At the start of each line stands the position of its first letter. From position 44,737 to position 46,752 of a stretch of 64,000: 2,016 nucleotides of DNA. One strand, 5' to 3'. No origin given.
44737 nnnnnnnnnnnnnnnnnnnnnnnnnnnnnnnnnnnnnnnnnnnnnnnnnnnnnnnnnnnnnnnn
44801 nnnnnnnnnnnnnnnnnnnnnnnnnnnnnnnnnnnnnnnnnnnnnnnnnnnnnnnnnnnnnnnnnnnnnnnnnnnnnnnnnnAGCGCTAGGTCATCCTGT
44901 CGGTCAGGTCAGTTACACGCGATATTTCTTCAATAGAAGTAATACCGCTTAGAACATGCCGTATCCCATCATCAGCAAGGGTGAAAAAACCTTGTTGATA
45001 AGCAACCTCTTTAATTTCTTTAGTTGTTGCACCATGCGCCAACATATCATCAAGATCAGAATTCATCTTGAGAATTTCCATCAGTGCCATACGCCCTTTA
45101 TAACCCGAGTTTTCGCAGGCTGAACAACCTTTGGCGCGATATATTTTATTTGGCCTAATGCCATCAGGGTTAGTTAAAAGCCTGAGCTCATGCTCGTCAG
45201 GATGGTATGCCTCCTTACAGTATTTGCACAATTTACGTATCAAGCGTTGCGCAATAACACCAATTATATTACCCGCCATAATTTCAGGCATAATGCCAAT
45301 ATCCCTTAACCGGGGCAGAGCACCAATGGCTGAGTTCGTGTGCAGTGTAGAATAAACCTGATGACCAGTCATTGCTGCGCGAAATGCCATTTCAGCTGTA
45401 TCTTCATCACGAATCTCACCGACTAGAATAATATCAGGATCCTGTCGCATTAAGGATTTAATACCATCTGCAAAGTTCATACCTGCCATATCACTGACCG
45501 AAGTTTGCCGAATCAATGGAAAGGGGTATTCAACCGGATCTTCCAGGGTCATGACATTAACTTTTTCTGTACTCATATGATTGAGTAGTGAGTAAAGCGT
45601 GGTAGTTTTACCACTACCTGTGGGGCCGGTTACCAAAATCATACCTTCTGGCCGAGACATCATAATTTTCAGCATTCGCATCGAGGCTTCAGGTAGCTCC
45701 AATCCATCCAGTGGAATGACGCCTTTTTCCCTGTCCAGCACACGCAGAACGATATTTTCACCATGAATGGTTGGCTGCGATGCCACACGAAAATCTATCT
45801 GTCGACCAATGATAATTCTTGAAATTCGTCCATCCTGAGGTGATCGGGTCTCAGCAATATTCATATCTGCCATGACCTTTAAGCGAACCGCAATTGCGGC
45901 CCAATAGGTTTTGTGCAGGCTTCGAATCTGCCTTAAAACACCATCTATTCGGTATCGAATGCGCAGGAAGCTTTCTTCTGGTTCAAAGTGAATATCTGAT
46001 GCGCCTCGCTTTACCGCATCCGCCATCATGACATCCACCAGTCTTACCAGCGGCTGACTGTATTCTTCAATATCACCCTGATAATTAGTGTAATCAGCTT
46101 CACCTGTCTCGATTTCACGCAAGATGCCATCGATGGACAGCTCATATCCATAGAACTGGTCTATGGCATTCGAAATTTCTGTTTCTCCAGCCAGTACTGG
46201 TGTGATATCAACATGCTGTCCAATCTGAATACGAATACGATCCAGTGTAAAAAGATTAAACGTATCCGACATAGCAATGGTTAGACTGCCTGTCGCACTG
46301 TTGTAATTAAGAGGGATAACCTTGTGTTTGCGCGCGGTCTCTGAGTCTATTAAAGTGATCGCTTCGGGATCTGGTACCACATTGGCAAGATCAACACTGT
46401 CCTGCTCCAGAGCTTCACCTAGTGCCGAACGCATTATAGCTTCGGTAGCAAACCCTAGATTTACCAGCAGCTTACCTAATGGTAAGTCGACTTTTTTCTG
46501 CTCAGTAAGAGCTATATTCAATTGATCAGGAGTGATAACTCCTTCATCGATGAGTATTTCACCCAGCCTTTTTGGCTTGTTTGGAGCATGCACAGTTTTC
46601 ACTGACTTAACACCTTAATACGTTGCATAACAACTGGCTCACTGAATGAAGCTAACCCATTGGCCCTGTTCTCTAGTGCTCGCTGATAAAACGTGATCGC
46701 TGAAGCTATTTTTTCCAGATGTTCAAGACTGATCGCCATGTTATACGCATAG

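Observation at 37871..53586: Second, rearranged MSHA-class type IV filament locus directly abutting the canonical msh cluster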

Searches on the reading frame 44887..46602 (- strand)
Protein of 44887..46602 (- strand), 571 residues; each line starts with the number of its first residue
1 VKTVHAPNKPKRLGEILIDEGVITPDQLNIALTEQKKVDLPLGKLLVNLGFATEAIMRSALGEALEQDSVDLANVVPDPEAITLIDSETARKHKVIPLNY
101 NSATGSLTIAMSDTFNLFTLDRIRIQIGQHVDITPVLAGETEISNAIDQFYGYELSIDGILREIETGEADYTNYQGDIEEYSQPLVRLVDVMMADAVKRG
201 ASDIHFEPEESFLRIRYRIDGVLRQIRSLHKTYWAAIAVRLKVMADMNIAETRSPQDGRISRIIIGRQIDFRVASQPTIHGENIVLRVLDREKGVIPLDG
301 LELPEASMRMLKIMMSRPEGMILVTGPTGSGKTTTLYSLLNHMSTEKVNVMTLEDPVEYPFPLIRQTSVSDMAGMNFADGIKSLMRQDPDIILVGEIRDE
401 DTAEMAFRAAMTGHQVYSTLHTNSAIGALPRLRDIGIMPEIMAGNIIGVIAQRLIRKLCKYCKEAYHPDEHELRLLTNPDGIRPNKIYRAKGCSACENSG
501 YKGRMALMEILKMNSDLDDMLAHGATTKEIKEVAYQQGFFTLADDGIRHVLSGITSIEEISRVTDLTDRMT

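Call 4: search_protein_families(library=pfam, proteins=[window:44887-46602:-], max_evalue=0.01)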
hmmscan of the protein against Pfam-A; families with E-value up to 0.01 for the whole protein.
window:44887-46602:- (571 aa): 14 families
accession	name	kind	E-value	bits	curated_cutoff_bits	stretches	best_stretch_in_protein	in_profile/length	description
PF00437.27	T2SSE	-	1.2e-124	416.1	24.9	1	182-562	5-370/370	Type II/IV secretion system protein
PF05157.20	MshEN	-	1.3e-17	64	23.1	1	70-156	6-89/90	MshEN domain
PF20720.3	nSTAND3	-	0.00011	22.4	27.2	1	319-357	17-55/155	Novel STAND NTPase 3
PF13191.12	AAA_16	-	0.00023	22.1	32.6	1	315-359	21-63/167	AAA ATPase domain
PF13401.12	AAA_22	-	0.00023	21.9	27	1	318-353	4-39/130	AAA domain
PF12775.13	AAA_7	-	0.00039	20.4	25.8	1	314-353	28-67/181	P-loop containing dynein motor region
PF13173.12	AAA_14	-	0.0017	18.8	27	1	321-412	4-86/129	AAA domain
PF13555.12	AAA_29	-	0.0019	18.4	27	1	314-336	17-39/61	P-loop containing region of AAA domain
PF25199.1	nSTAND_NTPase5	-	0.0021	18.4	34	1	318-360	40-83/145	Novel STAND NTPase 5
PF13086.12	AAA_11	-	0.0031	17.8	27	1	309-345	8-43/257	AAA domain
PF13604.12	AAA_30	-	0.0032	17.7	27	1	310-351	9-50/191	AAA domain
PF02492.25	cobW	-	0.0043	17.1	20.7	1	322-352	3-34/180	CobW/HypB/UreG, nucleotide-binding domain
PF13245.12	AAA_19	-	0.0059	17.2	25.1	0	316-347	8-39/134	AAA domain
PF13238.12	AAA_18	-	0.009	16.9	29.4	0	322-407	1-90/128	AAA domain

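Call 5: search_protein_families(library=ncbifam, proteins=[window:44887-46602:-], max_evalue=0.01)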
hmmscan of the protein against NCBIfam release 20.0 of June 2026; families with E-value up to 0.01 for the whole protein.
window:44887-46602:- (571 aa): 26 families (the best 25 are shown)
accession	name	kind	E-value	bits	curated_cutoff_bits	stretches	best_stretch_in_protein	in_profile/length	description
TIGR02538.1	type_IV_pilB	equivalog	2.3e-155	518.4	675.65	1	13-564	2-562/564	type IV-A pilus assembly ATPase PilB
TIGR02533.1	type_II_gspE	equivalog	7.3e-152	506.4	630.25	1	88-564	7-486/486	type II secretion system ATPase GspE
NF053534.1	T4PilAsmATPsTfpB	equivalog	3.4e-131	438.5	850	1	81-564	92-582/584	type IV pilus assembly ATPase TfpB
NF007755.0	PRK10436.1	equivalog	2.5e-125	418.8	617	1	90-566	14-461/465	type II secretion system protein GspE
NF041000.1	ATPase_ComGA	equivalog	6.4e-74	248.3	300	1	192-456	3-266/267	competence type IV pilus ATPase ComGA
TIGR01420.1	pilT_fam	subfamily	7.4e-52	176.7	319.1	1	191-457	4-270/343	PilT/PilU family type 4a pilus ATPase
TIGR02525.1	plasmid_TraJ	equivalog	7.1e-22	77.9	368.3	1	315-439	145-274/372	plasmid transfer ATPase TraJ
TIGR02524.1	dot_icm_DotB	equivalog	2.1e-21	76.5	463.3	1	298-433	117-257/358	Dot/Icm type IV secretion system ATPase DotB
NF058587.1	archaellum_moto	equivalog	7.5e-18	64.5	550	1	319-432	275-393/527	archaellum flagellar ATPase motor FlaI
NF053729.1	c-di-GMP_motif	domain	2.3e-16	59.3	38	1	12-63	1-52/53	cyclic di-GMP-binding domain-containing protein, MshE-related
TIGR02782.1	TrbB_P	equivalog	2.3e-14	53.4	304.55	1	320-435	137-255/303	P-type conjugative transfer ATPase TrbB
NF012033.0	PRK15489.1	equivalog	8.6e-14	50.6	537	1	9-149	489-625/703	glycosyl transferase family protein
TIGR03819.1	heli_sec_ATPase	hypoth_equivalog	4.5e-13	49.1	373.15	1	236-438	98-303/340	TadA family conjugal transfer-associated ATPase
TIGR02788.1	VirB11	equivalog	1.7e-12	47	249.95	1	321-434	146-264/308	P-type DNA transfer ATPase VirB11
NF010407.0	PRK13833.1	subfamily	2.7e-11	43.5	499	1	321-435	146-262/323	conjugal transfer protein TrbB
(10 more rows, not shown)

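Call 27: search_solved_structures(query=window:44887-46602:-, max_evalue=1e-20)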
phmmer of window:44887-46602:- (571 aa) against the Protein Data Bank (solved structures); distinct sequences matched with E-value up to 1e-20: 22.
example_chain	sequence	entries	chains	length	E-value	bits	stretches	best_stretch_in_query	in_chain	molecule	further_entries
6f8l_G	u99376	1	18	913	1.9e-128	432.5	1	9-561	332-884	Type IV pilus assembly protein PilF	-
6olj_C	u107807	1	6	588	6.9e-122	410.9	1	10-565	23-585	Type IV pilus biogenesis ATPase PilB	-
5tsg_B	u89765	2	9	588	1.4e-121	409.9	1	10-565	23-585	Type IV pilus biogenesis ATPase PilB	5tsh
5zfr_A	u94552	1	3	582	1e-120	407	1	7-565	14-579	Type IV pilus biogenesis ATPase PilB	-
3jc8_Ba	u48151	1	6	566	2.1e-117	396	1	12-561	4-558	Type IV-A pilus assembly ATPase PilB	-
4pht_A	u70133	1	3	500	1.6e-106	360.2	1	180-564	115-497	General secretory pathway protein E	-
4ksr_A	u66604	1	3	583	2.1e-105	356.5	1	180-565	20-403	Type II secretion system protein E, Hemolysin-coregulated protein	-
4kss_A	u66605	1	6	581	2.1e-105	356.5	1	180-565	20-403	Type II secretion system protein E, hemolysin-coregulated protein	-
1p9r_A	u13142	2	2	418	1.1e-104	354.1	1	180-562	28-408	General secretion pathway protein E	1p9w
5oiu_A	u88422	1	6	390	3.3e-95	322.8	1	188-561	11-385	Type IV pilus assembly protein PilF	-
6ejf_A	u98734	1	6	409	4.1e-95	322.5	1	189-561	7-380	Type IV pilus assembly protein PilF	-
5it5_F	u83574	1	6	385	4.2e-95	322.5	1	189-561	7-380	ATP binding motif-containing protein PilF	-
8dze_A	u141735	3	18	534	3.8e-33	118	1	187-525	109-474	BfpD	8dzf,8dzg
2ewv_A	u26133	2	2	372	6.6e-33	117.2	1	189-458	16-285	twitching motility protein PilT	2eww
2gsz_A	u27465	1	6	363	1.2e-32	116.4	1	194-458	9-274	twitching motility protein PilT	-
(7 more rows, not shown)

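Call 51: search_dna_similar(query=window:44887-46602:-, collection=plasmids, mode=protein, max_rows=40, max_evalue=1e-30)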
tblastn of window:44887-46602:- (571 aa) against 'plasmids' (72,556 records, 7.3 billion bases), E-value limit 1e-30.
Records with a match: 1079; places in all: 1145; records where one place covers at least 80% of the query: 91.
Best place of each record, by identity: <60% 1079.
By first word of the organism name: Escherichia 441; Pseudomonas 170; Ralstonia 112; Serratia 92; Yersinia 24; Burkholderia 13; Paraburkholderia 10; Cupriavidus 9; Bradyrhizobium 8; Aliiroseovarius 8; and 105 more.
By predicted mobility (MOB-suite, as given by PLSDB): non-mobilizable 625; mobilizable 241; conjugative 213.
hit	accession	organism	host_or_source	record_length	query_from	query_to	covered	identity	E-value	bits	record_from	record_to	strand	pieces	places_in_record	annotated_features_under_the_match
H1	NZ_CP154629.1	Acetoanaerobium noterae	cell culture,Sludge of a digestion ...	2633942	7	564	98%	39.5%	1e-119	397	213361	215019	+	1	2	none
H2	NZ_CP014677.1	Kozakia baliensis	palm brown sugar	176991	32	560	93%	38.6%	1e-97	333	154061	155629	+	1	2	GspE/PulE family protein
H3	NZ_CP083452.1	Comamonas odontotermitis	cell culture,cucumber rhizosphere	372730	13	564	97%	36.7%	1e-100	341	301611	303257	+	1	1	gspE: type II secretion system ATPase GspE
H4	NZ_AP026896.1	Aeromonas caviae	Microbe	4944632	3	570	99%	35.6%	1e-93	321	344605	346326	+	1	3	none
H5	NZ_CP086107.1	Skermanella mucosa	single cell,crude oil contaminated ...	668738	41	564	92%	38.3%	2e-90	312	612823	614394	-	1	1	ATPase, T2SS/T4P/T4SS family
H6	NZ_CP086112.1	Skermanella rosea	single cell,hydrocarbon-contaminated ...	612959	41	564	92%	38.3%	3e-90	311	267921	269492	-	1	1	ATPase, T2SS/T4P/T4SS family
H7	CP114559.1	Candidatus Manganitrophus sp.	activated carbon metagenome,metagenomic ...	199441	12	565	97%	36.2%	4e-97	331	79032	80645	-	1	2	ATPase, T2SS/T4P/T4SS family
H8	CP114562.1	Candidatus Manganitrophus sp.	activated carbon metagenome,metagenomic ...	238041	12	565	97%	36.2%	4e-97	331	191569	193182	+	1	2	ATPase, T2SS/T4P/T4SS family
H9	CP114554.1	Candidatus Manganitrophus sp.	activated carbon metagenome,metagenomic ...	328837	12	565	97%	36.2%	4e-97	331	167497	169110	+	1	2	ATPase, T2SS/T4P/T4SS family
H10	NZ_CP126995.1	Acidisoma sp. PAMC 29798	cell culture,lichen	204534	12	562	96%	36.3%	1e-90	313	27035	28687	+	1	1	GspE/PulE family protein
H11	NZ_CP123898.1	Methylomonas sp. UP202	pure culture,canal sediment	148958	22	565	95%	36.8%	1e-92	318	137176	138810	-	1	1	GspE/PulE family protein | type II secretion system F family protein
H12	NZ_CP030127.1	Indioceanicola profundi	sediment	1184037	13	564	97%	36.2%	2e-84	294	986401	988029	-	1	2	none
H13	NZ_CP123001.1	Neorhizobium petrolearium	single cell,petroleum contaminated soil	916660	3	569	99%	35.2%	2e-96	329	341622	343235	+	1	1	GspE/PulE family protein | hypothetical protein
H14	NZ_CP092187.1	Deinococcus sp. KNUC1210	Setaria viridis,cell ...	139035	8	564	98%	35.6%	3e-97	332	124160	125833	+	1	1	ATPase, T2SS/T4P/T4SS family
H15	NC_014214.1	Allomeiothermus silvanus DSM 9946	hot spring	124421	8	560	97%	35.2%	9e-83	290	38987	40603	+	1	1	GspE/PulE family protein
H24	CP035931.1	Acinetobacter baumannii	Homo sapiens,blood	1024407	84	564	84%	39.2%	6e-94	322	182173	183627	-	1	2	pilB: type IV-A pilus assembly ATPase PilB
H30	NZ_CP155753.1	Sphingomonas parapaucimobilis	Chinese cabbage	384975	61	564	88%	37.2%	3e-83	291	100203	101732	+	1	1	gspE: type II secretion system ATPase GspE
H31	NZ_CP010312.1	Geoalkalibacter subterraneus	-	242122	12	564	97%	33.5%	2e-83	292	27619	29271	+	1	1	GspE/PulE family protein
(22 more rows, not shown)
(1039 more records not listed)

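Call 61: get_annotated_region(hit=H4, flank=14000)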
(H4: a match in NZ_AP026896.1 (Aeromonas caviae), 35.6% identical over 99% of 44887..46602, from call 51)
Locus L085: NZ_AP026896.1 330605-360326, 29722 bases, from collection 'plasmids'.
description: Aeromonas caviae strain KAM479 plasmid pKAM479_3, complete sequence
organism: Aeromonas caviae (NCBI taxid 648)
taxonomy: Bacteria; Pseudomonadota; Gammaproteobacteria; Aeromonadales; Aeromonadaceae; Aeromonas; Aeromonas caviae
host: -; source: Microbe; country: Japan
typing (MOB-suite, as given by PLSDB): non-mobilizable
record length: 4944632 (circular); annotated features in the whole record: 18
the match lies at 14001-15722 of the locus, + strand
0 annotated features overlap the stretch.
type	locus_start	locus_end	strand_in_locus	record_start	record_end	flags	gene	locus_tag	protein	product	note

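Call 63: get_annotated_region(hit=H24, flank=600)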
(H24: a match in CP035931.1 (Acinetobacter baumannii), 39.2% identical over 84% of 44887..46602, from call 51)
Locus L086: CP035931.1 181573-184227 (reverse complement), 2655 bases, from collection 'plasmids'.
description: Acinetobacter baumannii strain VB31459 plasmid unnamed1, complete sequence
organism: Acinetobacter baumannii (NCBI taxid 470)
taxonomy: Bacteria; Pseudomonadota; Gammaproteobacteria; Moraxellales; Moraxellaceae; Acinetobacter; Acinetobacter baumannii
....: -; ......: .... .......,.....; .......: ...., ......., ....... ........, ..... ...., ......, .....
typing (MOB-suite, as given by PLSDB): non-mobilizable; replicon rep_cluster_1254
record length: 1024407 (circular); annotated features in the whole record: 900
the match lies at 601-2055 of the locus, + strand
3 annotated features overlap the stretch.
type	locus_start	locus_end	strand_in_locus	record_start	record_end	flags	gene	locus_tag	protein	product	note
CDS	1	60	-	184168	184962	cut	-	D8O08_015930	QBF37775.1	triose-phosphate isomerase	-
CDS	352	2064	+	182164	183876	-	pilB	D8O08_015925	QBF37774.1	type IV-A pilus assembly ATPase PilB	-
CDS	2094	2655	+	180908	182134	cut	-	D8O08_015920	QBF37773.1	type II secretion system F family protein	-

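Call 64: get_annotated_region(hit=H3, flank=600)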
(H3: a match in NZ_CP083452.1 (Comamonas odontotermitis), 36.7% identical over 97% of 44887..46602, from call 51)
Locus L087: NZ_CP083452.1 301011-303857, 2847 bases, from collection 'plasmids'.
description: Comamonas odontotermitis strain WLL plasmid unnamed1, complete sequence
organism: Comamonas odontotermitis (NCBI taxid 379895)
taxonomy: Bacteria; Pseudomonadota; Betaproteobacteria; Burkholderiales; Comamonadaceae; Comamonas; Comamonas odontotermitis
host: -; source: cell culture,cucumber rhizosphere; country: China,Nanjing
typing (MOB-suite, as given by PLSDB): non-mobilizable
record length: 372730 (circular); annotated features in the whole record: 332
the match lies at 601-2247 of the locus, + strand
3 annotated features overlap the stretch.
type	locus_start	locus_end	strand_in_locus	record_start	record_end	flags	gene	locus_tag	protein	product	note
CDS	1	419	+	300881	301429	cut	rfbC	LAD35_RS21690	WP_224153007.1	dTDP-4-dehydrorhamnose 3,5-epimerase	GO:0019305 - dTDP-rhamnose biosynthetic process [Evidence IEA]; GO:0009243 - O antigen biosynthetic process [Evidence ...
CDS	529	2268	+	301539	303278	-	gspE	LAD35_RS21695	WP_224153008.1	type II secretion system ATPase GspE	GO:0015628 - protein secretion by the type II secretion system [Evidence IEA]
CDS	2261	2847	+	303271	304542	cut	-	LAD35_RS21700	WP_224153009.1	type II secretion system F family protein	-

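Call 65: get_annotated_region(hit=H30, flank=600)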
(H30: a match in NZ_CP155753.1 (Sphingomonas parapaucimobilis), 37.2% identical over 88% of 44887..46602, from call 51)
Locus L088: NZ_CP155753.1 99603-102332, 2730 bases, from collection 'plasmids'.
description: Sphingomonas parapaucimobilis strain YK209 plasmid unnamed5, complete sequence
organism: Sphingomonas parapaucimobilis (NCBI taxid 28213)
taxonomy: Bacteria; Pseudomonadota; Alphaproteobacteria; Sphingomonadales; Sphingomonadaceae; Sphingomonas; Sphingomonas parapaucimobilis
host: -; source: Chinese cabbage; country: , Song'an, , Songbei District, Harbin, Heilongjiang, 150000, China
typing (MOB-suite, as given by PLSDB): non-mobilizable
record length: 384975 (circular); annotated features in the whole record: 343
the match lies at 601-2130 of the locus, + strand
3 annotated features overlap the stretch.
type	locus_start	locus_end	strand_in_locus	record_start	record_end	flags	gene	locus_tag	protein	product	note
CDS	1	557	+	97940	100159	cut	gspD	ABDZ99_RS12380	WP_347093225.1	type II secretion system secretin GspD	GO:0015628 - protein secretion by the type II secretion system [Evidence IEA]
CDS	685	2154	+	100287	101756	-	gspE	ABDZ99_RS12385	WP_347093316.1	type II secretion system ATPase GspE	GO:0015628 - protein secretion by the type II secretion system [Evidence IEA]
CDS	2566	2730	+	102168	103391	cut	gspF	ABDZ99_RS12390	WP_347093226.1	type II secretion system inner membrane protein GspF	GO:0015628 - protein secretion by the type II secretion system [Evidence IEA]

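Call 66: get_annotated_region(hit=H1, flank=600)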
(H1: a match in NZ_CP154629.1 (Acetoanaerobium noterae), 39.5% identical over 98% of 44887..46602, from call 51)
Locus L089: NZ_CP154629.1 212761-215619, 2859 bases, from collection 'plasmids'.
description: Acetoanaerobium noterae strain DSL2 plasmid pTPELB2, complete sequence
organism: Acetoanaerobium noterae (NCBI taxid 745369)
taxonomy: Bacteria; Bacillota; Clostridia; Peptostreptococcales; Filifactoraceae; Acetoanaerobium; Acetoanaerobium noterae
host: -; source: cell culture,Sludge of a digestion tower of a wastewater treatment plant; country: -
typing (MOB-suite, as given by PLSDB): non-mobilizable
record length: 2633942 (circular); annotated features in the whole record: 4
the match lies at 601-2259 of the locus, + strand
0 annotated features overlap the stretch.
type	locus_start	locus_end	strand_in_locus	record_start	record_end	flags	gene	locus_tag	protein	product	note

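Call 67: get_annotated_region(hit=H14, flank=600)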
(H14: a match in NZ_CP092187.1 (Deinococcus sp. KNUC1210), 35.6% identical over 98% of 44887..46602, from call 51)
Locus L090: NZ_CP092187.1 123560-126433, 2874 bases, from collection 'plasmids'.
description: Deinococcus sp. KNUC1210 plasmid unnamed1, complete sequence
organism: Deinococcus sp. KNUC1210 (NCBI taxid 2917691)
taxonomy: Bacteria; Deinococcota; Deinococci; Deinococcales; Deinococcaceae; Deinococcus; Deinococcus sp. KNUC1210
host: -; source: Setaria viridis,cell culture,rhizospheric soil; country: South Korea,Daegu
typing (MOB-suite, as given by PLSDB): non-mobilizable
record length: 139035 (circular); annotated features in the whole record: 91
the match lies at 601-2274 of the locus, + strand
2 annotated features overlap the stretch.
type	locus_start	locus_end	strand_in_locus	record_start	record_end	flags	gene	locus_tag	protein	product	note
CDS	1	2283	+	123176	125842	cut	-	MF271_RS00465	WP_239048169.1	ATPase, T2SS/T4P/T4SS family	-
CDS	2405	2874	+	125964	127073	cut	-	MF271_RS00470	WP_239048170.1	metallophosphoesterase family protein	-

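Call 68: get_annotated_region(hit=H31, flank=600)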
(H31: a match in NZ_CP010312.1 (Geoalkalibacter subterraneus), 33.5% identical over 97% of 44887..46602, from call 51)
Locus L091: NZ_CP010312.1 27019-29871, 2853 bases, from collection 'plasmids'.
description: Geoalkalibacter subterraneus strain Red1 plasmid pGSUB1, complete sequence
organism: Geoalkalibacter subterraneus (NCBI taxid 483547)
taxonomy: Bacteria; Thermodesulfobacteriota; Desulfuromonadia; Desulfuromonadales; Geoalkalibacteraceae; Geoalkalibacter; Geoalkalibacter subterraneus
host: -; source: -; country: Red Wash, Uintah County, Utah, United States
typing (MOB-suite, as given by PLSDB): non-mobilizable
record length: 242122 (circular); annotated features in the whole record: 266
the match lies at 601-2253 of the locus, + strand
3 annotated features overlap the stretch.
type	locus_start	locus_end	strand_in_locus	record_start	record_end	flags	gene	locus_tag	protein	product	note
CDS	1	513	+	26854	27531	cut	-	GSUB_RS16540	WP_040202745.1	PilZ domain-containing protein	-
CDS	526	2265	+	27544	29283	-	-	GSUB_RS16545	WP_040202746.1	GspE/PulE family protein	-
CDS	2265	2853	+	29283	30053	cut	-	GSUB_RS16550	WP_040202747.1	A24 family peptidase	-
